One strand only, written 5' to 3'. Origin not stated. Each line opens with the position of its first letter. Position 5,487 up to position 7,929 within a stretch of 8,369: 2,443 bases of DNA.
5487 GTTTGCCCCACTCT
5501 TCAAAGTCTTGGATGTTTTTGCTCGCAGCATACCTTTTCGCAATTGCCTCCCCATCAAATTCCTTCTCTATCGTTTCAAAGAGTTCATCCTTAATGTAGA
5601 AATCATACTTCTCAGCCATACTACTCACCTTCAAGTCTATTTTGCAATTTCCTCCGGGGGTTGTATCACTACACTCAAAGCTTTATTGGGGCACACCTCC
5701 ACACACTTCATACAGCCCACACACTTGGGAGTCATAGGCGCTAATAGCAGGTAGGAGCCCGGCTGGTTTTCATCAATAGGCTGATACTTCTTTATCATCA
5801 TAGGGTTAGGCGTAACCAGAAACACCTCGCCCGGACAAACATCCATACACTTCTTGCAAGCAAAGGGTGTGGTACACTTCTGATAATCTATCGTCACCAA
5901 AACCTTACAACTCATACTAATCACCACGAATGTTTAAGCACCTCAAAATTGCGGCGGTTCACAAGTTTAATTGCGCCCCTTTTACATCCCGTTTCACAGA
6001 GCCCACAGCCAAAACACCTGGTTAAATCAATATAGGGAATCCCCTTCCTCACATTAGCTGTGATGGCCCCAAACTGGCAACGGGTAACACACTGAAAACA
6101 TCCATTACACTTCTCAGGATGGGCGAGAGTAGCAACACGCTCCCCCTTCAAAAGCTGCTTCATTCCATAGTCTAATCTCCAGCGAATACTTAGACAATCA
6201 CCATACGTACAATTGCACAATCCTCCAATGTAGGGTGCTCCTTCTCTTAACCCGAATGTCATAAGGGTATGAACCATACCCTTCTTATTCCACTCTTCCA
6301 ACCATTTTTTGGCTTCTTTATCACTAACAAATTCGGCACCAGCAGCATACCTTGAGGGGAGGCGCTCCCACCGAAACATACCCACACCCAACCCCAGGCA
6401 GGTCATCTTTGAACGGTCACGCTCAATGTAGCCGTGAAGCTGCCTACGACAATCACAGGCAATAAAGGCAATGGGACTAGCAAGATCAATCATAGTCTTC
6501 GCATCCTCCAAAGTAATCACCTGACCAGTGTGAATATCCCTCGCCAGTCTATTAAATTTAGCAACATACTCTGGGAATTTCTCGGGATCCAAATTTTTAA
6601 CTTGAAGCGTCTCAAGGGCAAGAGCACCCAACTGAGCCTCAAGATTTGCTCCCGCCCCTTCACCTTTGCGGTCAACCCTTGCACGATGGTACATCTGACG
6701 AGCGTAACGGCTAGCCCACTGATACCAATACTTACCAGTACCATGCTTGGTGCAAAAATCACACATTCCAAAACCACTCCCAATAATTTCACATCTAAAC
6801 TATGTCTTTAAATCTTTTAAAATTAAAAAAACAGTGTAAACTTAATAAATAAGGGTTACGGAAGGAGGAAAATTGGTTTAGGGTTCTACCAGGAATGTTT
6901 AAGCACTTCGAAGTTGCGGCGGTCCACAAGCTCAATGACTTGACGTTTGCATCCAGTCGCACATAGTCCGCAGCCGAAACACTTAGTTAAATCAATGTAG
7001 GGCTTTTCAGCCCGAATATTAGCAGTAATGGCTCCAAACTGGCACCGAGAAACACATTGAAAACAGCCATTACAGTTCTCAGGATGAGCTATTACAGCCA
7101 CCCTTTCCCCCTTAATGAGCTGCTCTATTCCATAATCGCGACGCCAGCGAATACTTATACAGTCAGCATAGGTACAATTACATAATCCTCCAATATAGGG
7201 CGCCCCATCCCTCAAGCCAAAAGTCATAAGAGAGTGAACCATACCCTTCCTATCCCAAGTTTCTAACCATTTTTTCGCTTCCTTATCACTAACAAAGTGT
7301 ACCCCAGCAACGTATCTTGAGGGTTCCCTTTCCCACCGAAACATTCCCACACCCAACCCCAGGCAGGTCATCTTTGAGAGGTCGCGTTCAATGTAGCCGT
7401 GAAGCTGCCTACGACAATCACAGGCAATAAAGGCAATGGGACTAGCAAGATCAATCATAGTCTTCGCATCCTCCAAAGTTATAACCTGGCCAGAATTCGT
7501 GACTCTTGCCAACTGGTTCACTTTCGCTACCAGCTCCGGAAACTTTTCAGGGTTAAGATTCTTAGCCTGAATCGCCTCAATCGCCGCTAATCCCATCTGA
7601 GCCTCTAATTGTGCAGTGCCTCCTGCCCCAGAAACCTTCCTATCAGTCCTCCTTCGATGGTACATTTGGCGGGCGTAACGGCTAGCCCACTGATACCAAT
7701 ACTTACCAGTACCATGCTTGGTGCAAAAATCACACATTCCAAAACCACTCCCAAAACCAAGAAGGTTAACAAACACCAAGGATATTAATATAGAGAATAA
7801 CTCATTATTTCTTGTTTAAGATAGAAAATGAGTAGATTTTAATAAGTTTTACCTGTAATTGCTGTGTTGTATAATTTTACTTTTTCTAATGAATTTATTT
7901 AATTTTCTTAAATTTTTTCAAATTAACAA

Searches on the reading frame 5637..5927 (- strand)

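Call 3: search_protein_families(library=pfam, proteins=[window:5637-5927:-], max_evalue=0.1)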
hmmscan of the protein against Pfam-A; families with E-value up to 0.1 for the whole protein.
window:5637-5927:- (96 aa): 16 families
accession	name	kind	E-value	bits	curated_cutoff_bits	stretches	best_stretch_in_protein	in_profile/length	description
PF12837.12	Fer4_6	-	5.7e-10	39.1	25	2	68-83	8-23/24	4Fe-4S binding domain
PF00037.32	Fer4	-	4.9e-09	36.1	21.1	2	68-84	7-23/24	4Fe-4S binding domain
PF13187.11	Fer4_9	-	2.4e-08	34.3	27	1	23-83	4-51/52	4Fe-4S dicluster domain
PF12838.12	Fer4_7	-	2.8e-08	34.5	27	2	68-87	1-20/52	4Fe-4S dicluster domain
PF13484.11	Fer4_16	-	3.4e-08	34.6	30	2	68-87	1-20/66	4Fe-4S double cluster binding domain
PF13237.11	Fer4_10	-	1.3e-07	31.9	25.5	2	11-80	2-53/53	4Fe-4S dicluster domain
PF14697.11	Fer4_21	-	1e-06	29.2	35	1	66-83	38-56/59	4Fe-4S dicluster domain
PF13183.11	Fer4_8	-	2.1e-06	28.6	27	1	23-82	7-67/68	4Fe-4S dicluster domain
PF12797.12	Fer4_2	-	2.8e-06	27.3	24.5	2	68-80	9-21/22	4Fe-4S binding domain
PF12800.12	Fer4_4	-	2.1e-05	24.9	24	2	68-81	3-16/17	4Fe-4S binding domain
PF12798.12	Fer4_3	-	0.00015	22.8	27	1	69-83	1-15/15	4Fe-4S binding domain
PF25160.1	LdpA_Fe-S-bd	-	0.00019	21.6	27.6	1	66-84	25-43/49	LdpA Fe-S cluster-binding domain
PF13746.11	Fer4_18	-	0.018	15.7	27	0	67-81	59-73/114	4Fe-4S dicluster domain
PF13534.11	Fer4_17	-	0.019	15.9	22.2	1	23-82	4-59/61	4Fe-4S dicluster domain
PF13370.11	Fer4_13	-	0.038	15.1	24.5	0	68-81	5-18/58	4Fe-4S single cluster domain of Ferredoxin I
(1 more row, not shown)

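Call 23: search_protein_families(library=ncbifam, proteins=[window:5637-5927:-], max_evalue=0.1)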
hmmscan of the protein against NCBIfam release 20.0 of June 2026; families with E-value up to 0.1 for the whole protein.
window:5637-5927:- (96 aa): 74 families (the best 25 are shown)
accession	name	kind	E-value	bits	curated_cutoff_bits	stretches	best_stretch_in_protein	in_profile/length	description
NF040864.1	HgcB_ferredoxin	equivalog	2.2e-08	33.8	99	2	66-85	13-32/93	mercury methylation ferredoxin HgcB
TIGR02936.1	fdxN_nitrog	equivalog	2.7e-07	30.6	80.55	1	8-85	13-88/91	ferredoxin III, nif-specific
TIGR04270.1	Rama_corrin_act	subfamily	2.2e-06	26.3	500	2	66-87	477-498/534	methylamine methyltransferase corrinoid protein reductive activase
NF006221.0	PRK08348.1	subfamily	8.9e-06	25.4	124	1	12-86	40-94/136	NADH-plastoquinone oxidoreductase subunit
TIGR02512.1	FeFe_hydrog_A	subfamily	1e-05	24.6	405.95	1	11-85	2-68/375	[FeFe] hydrogenase, group A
TIGR01971.1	NuoI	subfamily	1.2e-05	24.9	113.05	1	65-88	40-63/121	NADH-quinone oxidoreductase, chain I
TIGR03048.1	PS_I_psaC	equivalog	3.2e-05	24.1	130.65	1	26-93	5-71/80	photosystem I iron-sulfur center protein PsaC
NF043039.1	HgcAB_like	equivalog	3.8e-05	23.5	285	1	9-85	293-350/350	HgcAB-like fusion protein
NF005506.0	PRK07118.1-5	equivalog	4.4e-05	23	388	1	66-89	244-267/279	Fe-S cluster domain-containing protein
NF041891.1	hdrA_Methbact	equivalog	7.8e-05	21.1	1300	1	13-86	235-304/762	ferredoxin:CoB-CoM heterodisulfide reductase subunit HdrA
NF043069.1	T4HPD_activ_SAM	equivalog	9.8e-05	21.8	425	1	67-86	51-70/299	trans-4-hydroxy-L-proline dehydratase activase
NF005504.0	PRK07118.1-3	equivalog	0.0001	21.7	437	2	67-92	248-273/293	Fe-S cluster domain-containing protein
NF033719.1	ind_deCO2_activ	equivalog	0.00013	21.4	425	1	66-92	49-75/302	indoleacetate decarboxylase activase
NF045874.1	Vhu_polyferre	exception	0.00019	20.3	600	2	68-84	197-213/381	F420-non-reducing hydrogenase associated-polyferredoxin VhuB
NF005503.0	PRK07118.1-2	equivalog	0.00022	20.6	252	1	9-87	160-232/292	RnfABCDGE type electron transport complex subunit B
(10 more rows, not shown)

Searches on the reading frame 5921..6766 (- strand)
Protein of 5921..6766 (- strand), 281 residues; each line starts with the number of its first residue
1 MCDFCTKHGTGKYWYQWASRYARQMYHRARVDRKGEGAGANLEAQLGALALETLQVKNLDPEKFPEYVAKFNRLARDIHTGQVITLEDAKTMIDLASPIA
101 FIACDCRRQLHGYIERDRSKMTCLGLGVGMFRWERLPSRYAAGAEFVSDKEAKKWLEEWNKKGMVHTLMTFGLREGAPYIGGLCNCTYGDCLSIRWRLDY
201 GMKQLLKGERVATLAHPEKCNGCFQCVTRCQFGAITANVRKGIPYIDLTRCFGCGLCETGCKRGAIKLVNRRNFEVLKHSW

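Call 3: search_protein_families(library=pfam, proteins=[window:5921-6766:-], max_evalue=0.1)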
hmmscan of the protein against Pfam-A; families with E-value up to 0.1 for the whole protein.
window:5921-6766:- (281 aa): 13 families
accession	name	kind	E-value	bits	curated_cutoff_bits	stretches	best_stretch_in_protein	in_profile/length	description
PF00037.32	Fer4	-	1.9e-09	37.4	21.1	2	244-267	1-24/24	4Fe-4S binding domain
PF12838.12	Fer4_7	-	1.6e-07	32.2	27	1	219-265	1-52/52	4Fe-4S dicluster domain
PF12837.12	Fer4_6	-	1.7e-07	31.3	25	2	243-266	1-24/24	4Fe-4S binding domain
PF13187.11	Fer4_9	-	4.8e-07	30.1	27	1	219-266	1-52/52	4Fe-4S dicluster domain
PF12797.12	Fer4_2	-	4.8e-05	23.5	24.5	1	243-262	2-21/22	4Fe-4S binding domain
PF13237.11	Fer4_10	-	7.6e-05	23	25.5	2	216-261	5-52/53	4Fe-4S dicluster domain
PF14697.11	Fer4_21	-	0.00017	22.1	35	1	216-267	4-58/59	4Fe-4S dicluster domain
PF25160.1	LdpA_Fe-S-bd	-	0.00093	19.4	27.6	0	249-269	26-46/49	LdpA Fe-S cluster-binding domain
PF13484.11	Fer4_16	-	0.0082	17.3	30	0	219-238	1-20/66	4Fe-4S double cluster binding domain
PF13340.11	DUF4096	-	0.016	15.9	34.3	0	132-168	45-75/76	Putative transposase of IS4/5 family (DUF4096)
PF13459.11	Fer4_15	-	0.019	16.1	22.4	0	218-231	6-19/66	4Fe-4S single cluster domain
PF13183.11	Fer4_8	-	0.026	15.5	27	0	248-262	2-16/68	4Fe-4S dicluster domain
PF12800.12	Fer4_4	-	0.089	13.7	24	1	249-263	2-16/17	4Fe-4S binding domain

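Call 23: search_protein_families(library=ncbifam, proteins=[window:5921-6766:-], max_evalue=0.1)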
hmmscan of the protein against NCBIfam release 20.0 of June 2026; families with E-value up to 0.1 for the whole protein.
window:5921-6766:- (281 aa): 72 families (the best 25 are shown)
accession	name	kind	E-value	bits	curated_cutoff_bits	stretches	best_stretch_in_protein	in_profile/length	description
NF040770.1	hetero_SS_HdrA2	exception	1.2e-08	33.5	1100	1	209-273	568-630/777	CoB-CoM heterodisulfide reductase HdrA2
TIGR02179.1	PorD_KorD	subfamily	4.8e-08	33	60.05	1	215-270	22-76/78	2-oxoacid:acceptor oxidoreductase, delta subunit, pyruvate/2-ketoisovalerate family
TIGR04105.1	FeFe_hydrog_B1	subfamily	4.9e-08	32.1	450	1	218-271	111-164/462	monomeric [FeFe] hydrogenase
NF005504.0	PRK07118.1-3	equivalog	5.4e-08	32.5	437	1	215-270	216-269/293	Fe-S cluster domain-containing protein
TIGR02700.1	flavo_MJ0208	hypoth_equivalog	1.2e-07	31.3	251.35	1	217-268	147-196/234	dihydromethanopterin reductase (acceptor)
NF045790.1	OxalOxreddelta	equivalog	4.8e-07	29.2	230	1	215-275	257-315/316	oxalate oxidoreductase subunit delta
TIGR03287.1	methan_mark_16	hypoth_equivalog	8.5e-07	27.8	363.95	1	206-267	290-348/391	methanogenesis marker 16 metalloprotein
NF041891.1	hdrA_Methbact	equivalog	9.8e-07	27.4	1300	1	212-273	566-625/762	ferredoxin:CoB-CoM heterodisulfide reductase subunit HdrA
NF005503.0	PRK07118.1-2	equivalog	2.5e-06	27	252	1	220-272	140-190/292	RnfABCDGE type electron transport complex subunit B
NF040684.1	PorD_Arch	equivalog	3.5e-06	27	120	1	215-269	29-82/85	pyruvate synthase subunit PorD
NF041778.1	hetero_SS_HdrA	equivalog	4.2e-06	24.9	1400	1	211-269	581-636/771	ferredoxin:CoB-CoM heterodisulfide reductase subunit HdrA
NF009053.0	PRK12387.1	subfamily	5.1e-06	26.4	204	1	216-276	36-100/180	formate hydrogenlyase complex iron-sulfur subunit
NF043069.1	T4HPD_activ_SAM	equivalog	5.2e-06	26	425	1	216-271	49-102/299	trans-4-hydroxy-L-proline dehydratase activase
TIGR01944.1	rnfB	subfamily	7.4e-06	25.6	68.7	1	209-271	104-165/190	RnfABCDGE type electron transport complex subunit B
NF007203.0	PRK09624.1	equivalog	9e-06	25.9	171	1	217-270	50-102/105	pyuvate ferredoxin oxidoreductase subunit delta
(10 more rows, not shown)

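Call 64: search_protein_families(library=padloc, proteins=[window:5921-6766:-], max_evalue=0.1)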
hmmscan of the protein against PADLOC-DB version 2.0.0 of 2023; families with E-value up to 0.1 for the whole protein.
window:5921-6766:- (281 aa): 0 families

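Call 73: search_solved_structures(query=window:5921-6766:-, max_evalue=0.01)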
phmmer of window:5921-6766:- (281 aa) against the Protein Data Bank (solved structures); distinct sequences matched with E-value up to 0.01: 22.
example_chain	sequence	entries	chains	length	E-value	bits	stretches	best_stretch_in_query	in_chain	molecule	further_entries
5odc_A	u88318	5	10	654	7.7e-08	35.2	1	211-276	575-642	Heterodisulfide reductase, subunit A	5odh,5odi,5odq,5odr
9sfi_A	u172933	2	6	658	1.5e-07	34.3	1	207-276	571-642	CoB--CoM heterodisulfide reductase iron-sulfur subunit A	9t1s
9eri_B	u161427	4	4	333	1.8e-07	34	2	218-268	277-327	Na(+)-translocating ferredoxin:NAD(+) oxidoreductase complex subunit B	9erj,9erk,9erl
8rvu_a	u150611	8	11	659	2.1e-07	33.8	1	209-268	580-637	H(2):CoB-CoM heterodisulfide,ferredoxin reductase subunit A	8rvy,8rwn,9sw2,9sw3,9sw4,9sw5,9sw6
8rvv_A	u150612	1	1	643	2.2e-07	33.8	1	209-267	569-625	H(2):CoB-CoM heterodisulfide,ferredoxin reductase subunit A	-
8ys5_D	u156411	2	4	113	4.5e-05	26.1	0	210-246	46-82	2-oxoglutarate:acceptor oxidoreductase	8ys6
7z0s_F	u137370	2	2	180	0.00013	24.7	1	215-275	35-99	Formate hydrogenlyase subunit 6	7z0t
8a6t_B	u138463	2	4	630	0.00017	24.3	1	215-266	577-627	Electron bifurcating hydrogenase subunit HydB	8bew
9bov_B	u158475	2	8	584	0.00079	22.1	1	216-267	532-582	NADH dehydrogenase (Quinone)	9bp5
1q16_B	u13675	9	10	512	0.0014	21.2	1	214-263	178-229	Respiratory nitrate reductase 1 beta chain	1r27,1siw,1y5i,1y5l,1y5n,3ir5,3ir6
7zc6_B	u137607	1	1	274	0.0021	20.7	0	220-269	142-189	RnfB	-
7bkb_A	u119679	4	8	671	0.0026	20.4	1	216-269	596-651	CoB--CoM heterodisulfide reductase iron-sulfur subunit A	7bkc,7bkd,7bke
7p5h_B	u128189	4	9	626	0.0036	19.9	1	215-269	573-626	Fe-hydrogenase, subunit beta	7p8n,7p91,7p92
1y4z_B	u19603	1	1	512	0.0045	19.6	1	214-263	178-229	Respiratory nitrate reductase 1 beta chain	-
9sw6_G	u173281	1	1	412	0.0049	19.5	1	219-271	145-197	Polyferredoxin protein MvhB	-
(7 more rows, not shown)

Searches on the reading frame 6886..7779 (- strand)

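Call 3: search_protein_families(library=pfam, proteins=[window:6886-7779:-], max_evalue=0.1)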
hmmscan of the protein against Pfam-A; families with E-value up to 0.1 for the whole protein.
window:6886-7779:- (297 aa): 9 families
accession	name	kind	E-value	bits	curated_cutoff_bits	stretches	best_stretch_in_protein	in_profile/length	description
PF12838.12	Fer4_7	-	1.4e-07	32.3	27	3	235-280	1-51/52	4Fe-4S dicluster domain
PF12837.12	Fer4_6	-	1.1e-06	28.7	25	2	259-282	1-24/24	4Fe-4S binding domain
PF13187.11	Fer4_9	-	8.7e-06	26.1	27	1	235-282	1-52/52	4Fe-4S dicluster domain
PF00037.32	Fer4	-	1e-05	25.6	21.1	2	260-282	1-23/24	4Fe-4S binding domain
PF12797.12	Fer4_2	-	2.6e-05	24.3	24.5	1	259-278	2-21/22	4Fe-4S binding domain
PF13237.11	Fer4_10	-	3e-05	24.3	25.5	2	229-277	2-52/53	4Fe-4S dicluster domain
PF14697.11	Fer4_21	-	0.00013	22.5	35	2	232-283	4-58/59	4Fe-4S dicluster domain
PF25160.1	LdpA_Fe-S-bd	-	0.004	17.3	27.6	1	264-285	25-46/49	LdpA Fe-S cluster-binding domain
PF13459.11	Fer4_15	-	0.0042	18.2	22.4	0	261-278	2-19/66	4Fe-4S single cluster domain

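Call 23: search_protein_families(library=ncbifam, proteins=[window:6886-7779:-], max_evalue=0.1)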
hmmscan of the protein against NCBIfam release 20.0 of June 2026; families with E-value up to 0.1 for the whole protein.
window:6886-7779:- (297 aa): 61 families (the best 25 are shown)
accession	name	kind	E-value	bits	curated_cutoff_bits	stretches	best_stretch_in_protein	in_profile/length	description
NF005504.0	PRK07118.1-3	equivalog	1.9e-08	34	437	1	236-287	142-193/293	Fe-S cluster domain-containing protein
NF005503.0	PRK07118.1-2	equivalog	1.2e-07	31.3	252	1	235-288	139-190/292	RnfABCDGE type electron transport complex subunit B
NF041891.1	hdrA_Methbact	equivalog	2.3e-07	29.4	1300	1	227-289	566-625/762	ferredoxin:CoB-CoM heterodisulfide reductase subunit HdrA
TIGR02179.1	PorD_KorD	subfamily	2.9e-07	30.5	60.05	1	230-286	21-76/78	2-oxoacid:acceptor oxidoreductase, delta subunit, pyruvate/2-ketoisovalerate family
NF040770.1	hetero_SS_HdrA2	exception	2.9e-07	29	1100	1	226-286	569-627/777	CoB-CoM heterodisulfide reductase HdrA2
NF045790.1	OxalOxreddelta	equivalog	3.2e-07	29.8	230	1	230-291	256-315/316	oxalate oxidoreductase subunit delta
TIGR03287.1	methan_mark_16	hypoth_equivalog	6.8e-07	28.1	363.95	1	220-283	288-348/391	methanogenesis marker 16 metalloprotein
NF003475.0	PRK05113.1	equivalog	1.5e-06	28.2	203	1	219-287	99-165/190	electron transport complex subunit RsxB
TIGR02700.1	flavo_MJ0208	hypoth_equivalog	1.7e-06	27.5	251.35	1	233-283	147-195/234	dihydromethanopterin reductase (acceptor)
TIGR04105.1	FeFe_hydrog_B1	subfamily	2.2e-06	26.6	450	1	234-283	111-160/462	monomeric [FeFe] hydrogenase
TIGR01944.1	rnfB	subfamily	4.2e-06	26.4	68.7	1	222-287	102-165/190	RnfABCDGE type electron transport complex subunit B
TIGR02936.1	fdxN_nitrog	equivalog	1.2e-05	25.3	80.55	1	262-287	18-43/91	ferredoxin III, nif-specific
NF043069.1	T4HPD_activ_SAM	equivalog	2e-05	24.1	425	1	230-287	47-102/299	trans-4-hydroxy-L-proline dehydratase activase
NF045874.1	Vhu_polyferre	exception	5.9e-05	22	600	1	230-283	124-175/381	F420-non-reducing hydrogenase associated-polyferredoxin VhuB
NF007203.0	PRK09624.1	equivalog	6e-05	23.2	171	1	234-286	51-102/105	pyuvate ferredoxin oxidoreductase subunit delta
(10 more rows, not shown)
